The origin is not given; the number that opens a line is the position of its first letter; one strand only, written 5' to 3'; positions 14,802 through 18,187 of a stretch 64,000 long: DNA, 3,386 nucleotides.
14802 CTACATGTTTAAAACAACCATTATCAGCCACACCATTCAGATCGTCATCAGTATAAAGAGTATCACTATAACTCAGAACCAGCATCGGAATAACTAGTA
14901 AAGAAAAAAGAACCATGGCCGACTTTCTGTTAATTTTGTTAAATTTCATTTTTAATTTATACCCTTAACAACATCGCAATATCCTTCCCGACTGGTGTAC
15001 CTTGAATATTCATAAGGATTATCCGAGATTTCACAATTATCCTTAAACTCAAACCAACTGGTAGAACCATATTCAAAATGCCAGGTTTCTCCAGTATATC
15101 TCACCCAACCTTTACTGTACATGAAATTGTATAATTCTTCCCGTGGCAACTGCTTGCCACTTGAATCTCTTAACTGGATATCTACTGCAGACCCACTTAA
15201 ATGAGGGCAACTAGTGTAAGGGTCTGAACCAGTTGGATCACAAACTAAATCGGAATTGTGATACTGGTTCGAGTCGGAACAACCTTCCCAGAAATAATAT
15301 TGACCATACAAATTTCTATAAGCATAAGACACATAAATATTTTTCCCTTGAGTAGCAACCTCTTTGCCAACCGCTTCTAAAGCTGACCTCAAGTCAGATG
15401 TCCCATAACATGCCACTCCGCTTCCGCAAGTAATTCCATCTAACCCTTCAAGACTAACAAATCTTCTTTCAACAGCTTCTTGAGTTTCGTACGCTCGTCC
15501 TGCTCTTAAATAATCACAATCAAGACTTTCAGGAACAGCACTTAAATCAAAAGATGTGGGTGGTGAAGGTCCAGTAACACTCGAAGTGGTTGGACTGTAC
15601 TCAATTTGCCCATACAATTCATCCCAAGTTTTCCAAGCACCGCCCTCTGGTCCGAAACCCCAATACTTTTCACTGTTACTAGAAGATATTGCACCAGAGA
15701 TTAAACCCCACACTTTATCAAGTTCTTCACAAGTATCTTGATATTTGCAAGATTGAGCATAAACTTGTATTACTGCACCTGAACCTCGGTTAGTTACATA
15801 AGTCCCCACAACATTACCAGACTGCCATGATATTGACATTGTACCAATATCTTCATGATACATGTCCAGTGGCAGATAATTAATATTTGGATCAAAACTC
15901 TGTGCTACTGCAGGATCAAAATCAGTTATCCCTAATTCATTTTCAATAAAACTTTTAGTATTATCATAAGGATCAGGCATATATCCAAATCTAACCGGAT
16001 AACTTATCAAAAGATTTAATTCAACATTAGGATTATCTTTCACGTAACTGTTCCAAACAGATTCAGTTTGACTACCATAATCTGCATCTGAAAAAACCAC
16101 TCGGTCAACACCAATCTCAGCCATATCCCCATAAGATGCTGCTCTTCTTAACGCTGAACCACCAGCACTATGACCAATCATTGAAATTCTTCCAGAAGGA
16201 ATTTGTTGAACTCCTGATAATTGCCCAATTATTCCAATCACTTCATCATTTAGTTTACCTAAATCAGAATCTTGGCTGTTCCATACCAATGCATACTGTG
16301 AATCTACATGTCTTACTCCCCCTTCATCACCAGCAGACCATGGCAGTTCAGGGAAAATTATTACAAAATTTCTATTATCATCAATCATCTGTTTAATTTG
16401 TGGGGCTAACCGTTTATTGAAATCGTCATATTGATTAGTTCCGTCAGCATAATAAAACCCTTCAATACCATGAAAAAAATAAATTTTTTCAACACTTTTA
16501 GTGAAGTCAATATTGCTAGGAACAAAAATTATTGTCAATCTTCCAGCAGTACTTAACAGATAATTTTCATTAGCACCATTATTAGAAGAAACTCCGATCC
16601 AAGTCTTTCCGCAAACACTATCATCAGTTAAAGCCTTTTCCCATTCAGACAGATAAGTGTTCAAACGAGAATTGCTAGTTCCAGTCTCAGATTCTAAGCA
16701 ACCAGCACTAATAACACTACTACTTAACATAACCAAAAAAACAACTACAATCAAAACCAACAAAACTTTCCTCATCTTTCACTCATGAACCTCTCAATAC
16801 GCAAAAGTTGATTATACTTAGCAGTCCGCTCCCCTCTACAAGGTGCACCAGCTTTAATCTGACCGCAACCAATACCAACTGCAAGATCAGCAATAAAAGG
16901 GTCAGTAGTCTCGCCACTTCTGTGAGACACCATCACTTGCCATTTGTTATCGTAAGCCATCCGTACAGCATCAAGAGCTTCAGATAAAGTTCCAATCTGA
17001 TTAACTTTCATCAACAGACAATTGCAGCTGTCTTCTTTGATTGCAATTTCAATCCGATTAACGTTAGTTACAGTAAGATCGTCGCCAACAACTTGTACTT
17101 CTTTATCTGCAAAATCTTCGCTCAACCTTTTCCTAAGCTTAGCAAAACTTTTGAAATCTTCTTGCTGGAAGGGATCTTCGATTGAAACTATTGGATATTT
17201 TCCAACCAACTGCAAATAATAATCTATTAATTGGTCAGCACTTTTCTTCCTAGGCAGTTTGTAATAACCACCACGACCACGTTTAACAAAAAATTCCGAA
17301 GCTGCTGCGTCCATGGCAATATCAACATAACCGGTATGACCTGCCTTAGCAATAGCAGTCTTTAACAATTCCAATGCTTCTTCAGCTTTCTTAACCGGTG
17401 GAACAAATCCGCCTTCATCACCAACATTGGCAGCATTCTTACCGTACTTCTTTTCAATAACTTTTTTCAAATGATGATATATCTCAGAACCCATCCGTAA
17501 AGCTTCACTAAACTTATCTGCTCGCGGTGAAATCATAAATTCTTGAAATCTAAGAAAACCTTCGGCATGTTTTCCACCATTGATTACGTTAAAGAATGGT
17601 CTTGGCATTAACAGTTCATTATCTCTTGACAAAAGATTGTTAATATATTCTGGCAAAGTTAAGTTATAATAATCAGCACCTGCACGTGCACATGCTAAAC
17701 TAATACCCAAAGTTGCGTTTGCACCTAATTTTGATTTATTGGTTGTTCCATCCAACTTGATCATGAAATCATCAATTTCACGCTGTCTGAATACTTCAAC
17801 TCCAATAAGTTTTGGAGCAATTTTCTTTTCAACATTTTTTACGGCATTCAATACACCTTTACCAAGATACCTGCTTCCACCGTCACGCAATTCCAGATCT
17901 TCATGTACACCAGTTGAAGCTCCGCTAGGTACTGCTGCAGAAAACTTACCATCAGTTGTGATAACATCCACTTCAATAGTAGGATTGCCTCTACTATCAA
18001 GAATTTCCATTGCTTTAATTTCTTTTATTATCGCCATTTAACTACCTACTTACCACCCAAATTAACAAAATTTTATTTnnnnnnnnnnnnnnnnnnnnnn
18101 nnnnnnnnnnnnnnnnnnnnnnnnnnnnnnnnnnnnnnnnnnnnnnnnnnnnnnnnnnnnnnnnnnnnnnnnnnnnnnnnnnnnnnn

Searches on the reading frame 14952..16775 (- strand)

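Call 60: search_protein_families(library=pfam, proteins=[window:14952-16775:-])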
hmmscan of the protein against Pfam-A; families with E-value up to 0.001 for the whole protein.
window:14952-16775:- (607 aa): 1 family
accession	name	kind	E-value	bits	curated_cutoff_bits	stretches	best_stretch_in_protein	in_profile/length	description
PF01427.22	Peptidase_M15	-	0.00053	20.3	27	0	543-571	158-186/199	D-ala-D-ala dipeptidase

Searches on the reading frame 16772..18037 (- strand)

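Call 60: search_protein_families(library=pfam, proteins=[window:16772-18037:-])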
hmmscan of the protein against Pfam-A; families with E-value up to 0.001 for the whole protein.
window:16772-18037:- (421 aa): 4 families
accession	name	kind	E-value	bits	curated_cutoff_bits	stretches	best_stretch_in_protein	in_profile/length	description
PF00113.28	Enolase_C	-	6.1e-116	387.3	21.5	1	143-419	3-282/296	Enolase, C-terminal TIM barrel domain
PF03952.21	Enolase_N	-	4.1e-54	182.7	35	1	4-132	1-131/131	Enolase, N-terminal domain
PF13378.12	MR_MLE_C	-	1.5e-05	25.3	29.4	1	266-371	56-153/219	Enolase C-terminal domain-like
PF07476.17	MAAL_C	-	0.00089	18.9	27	0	284-378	108-203/249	Methylaspartate ammonia-lyase C-terminus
